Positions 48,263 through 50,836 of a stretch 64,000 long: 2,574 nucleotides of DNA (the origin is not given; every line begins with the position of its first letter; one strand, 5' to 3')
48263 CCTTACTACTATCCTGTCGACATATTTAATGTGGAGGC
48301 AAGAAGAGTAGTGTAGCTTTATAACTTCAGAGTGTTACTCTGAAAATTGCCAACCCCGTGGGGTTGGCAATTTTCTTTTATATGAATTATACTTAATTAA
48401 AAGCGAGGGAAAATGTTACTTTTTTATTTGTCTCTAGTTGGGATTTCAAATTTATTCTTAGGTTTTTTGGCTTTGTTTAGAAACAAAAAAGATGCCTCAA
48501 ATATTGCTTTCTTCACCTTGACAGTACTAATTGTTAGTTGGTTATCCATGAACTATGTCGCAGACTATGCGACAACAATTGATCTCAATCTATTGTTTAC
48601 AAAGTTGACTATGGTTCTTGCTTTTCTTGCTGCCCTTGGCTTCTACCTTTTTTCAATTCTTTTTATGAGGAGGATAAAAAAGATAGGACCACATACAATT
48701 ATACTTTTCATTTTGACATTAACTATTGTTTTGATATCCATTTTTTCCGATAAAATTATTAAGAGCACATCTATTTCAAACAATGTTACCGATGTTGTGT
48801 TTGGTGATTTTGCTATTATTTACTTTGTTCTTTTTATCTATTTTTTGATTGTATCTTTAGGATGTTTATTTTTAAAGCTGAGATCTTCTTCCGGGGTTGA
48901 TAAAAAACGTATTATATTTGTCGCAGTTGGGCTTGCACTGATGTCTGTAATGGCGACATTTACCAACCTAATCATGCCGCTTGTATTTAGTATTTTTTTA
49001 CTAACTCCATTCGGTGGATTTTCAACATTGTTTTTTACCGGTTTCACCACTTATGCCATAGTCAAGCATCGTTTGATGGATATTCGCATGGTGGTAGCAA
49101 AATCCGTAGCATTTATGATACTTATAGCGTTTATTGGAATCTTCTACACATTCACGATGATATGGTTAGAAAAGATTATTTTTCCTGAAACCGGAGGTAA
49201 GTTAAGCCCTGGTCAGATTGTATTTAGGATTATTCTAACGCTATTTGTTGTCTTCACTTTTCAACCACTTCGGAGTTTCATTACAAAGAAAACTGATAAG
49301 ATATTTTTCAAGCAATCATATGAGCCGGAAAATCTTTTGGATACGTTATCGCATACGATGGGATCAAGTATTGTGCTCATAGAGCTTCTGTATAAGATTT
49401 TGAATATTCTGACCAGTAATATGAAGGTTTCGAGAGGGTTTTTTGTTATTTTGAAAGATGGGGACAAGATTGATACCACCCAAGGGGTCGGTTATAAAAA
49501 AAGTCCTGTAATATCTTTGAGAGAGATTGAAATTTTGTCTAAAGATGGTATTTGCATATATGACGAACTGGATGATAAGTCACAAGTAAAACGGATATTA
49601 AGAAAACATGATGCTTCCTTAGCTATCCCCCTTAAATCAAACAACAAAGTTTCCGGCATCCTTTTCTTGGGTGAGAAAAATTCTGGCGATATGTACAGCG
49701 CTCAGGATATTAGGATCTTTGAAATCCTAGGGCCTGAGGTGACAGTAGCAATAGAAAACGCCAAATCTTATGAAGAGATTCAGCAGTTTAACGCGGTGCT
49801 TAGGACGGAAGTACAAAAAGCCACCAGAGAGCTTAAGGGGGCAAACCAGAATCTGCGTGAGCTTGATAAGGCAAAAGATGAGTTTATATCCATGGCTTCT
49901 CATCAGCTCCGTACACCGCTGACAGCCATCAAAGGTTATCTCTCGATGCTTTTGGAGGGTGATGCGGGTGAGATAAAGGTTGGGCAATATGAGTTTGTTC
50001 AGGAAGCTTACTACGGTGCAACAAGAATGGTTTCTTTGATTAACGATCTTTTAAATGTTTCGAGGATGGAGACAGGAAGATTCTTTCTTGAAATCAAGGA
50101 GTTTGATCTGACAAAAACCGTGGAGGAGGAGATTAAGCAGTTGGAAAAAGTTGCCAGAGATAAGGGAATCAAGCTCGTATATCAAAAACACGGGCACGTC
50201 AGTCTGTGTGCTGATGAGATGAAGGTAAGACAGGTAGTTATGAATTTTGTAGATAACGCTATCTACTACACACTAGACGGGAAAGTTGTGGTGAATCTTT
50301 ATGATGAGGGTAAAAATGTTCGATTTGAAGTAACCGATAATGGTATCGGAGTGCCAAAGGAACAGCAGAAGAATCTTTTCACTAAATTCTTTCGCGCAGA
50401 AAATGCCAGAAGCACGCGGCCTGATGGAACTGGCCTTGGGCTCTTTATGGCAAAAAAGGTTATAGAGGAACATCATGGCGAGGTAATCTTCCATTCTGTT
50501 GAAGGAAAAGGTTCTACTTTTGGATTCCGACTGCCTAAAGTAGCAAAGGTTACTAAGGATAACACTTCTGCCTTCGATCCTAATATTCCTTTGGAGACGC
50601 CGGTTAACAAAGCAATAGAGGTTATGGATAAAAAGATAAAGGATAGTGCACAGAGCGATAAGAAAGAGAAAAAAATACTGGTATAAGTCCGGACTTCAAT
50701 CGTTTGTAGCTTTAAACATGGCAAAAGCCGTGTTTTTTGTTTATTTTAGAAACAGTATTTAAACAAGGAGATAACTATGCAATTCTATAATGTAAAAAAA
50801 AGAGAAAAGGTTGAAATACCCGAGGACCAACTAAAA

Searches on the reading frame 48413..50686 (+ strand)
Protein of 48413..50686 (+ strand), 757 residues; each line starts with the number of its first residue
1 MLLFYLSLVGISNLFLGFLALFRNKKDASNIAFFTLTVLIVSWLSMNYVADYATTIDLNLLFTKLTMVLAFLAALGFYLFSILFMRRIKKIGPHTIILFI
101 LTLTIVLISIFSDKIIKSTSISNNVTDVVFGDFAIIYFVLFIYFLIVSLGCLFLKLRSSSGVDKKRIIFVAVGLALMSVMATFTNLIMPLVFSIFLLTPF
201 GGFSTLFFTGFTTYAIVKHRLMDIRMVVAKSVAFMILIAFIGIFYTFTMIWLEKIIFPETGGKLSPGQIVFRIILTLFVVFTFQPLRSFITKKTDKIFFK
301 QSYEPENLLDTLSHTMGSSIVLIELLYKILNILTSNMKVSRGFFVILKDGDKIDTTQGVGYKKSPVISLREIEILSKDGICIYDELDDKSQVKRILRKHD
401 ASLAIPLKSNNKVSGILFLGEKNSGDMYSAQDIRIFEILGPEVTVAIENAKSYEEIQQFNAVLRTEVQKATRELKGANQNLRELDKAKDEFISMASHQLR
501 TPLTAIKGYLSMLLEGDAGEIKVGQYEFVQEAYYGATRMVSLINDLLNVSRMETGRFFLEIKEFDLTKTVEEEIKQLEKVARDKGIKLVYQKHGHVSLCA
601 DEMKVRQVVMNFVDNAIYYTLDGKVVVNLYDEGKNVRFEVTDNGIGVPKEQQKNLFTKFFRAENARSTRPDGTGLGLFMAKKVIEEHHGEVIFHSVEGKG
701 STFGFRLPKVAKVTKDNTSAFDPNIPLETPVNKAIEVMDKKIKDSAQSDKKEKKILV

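Call 17: search_protein_families(library=pfam, proteins=[window:48413-50686:+], max_evalue=0.001)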
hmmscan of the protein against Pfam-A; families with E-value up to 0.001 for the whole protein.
window:48413-50686:+ (757 aa): 4 families
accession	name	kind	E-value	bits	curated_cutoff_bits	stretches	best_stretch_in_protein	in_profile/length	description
PF02518.31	HATPase_c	-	3.9e-27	95.3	26.4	1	601-709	2-109/111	Histidine kinase-, DNA gyrase B-, and HSP90-like ATPase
PF00512.31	HisKA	-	2.9e-17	62.9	26.9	1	487-555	1-66/66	His Kinase A (phospho-acceptor) domain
PF16927.11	HisKA_7TM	-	9.2e-09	35.9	28.6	1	8-224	4-222/224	N-terminal 7TM region of histidine kinase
PF13185.12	GAF_2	-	9.8e-06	26.3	28.6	1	388-448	77-136/136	GAF domain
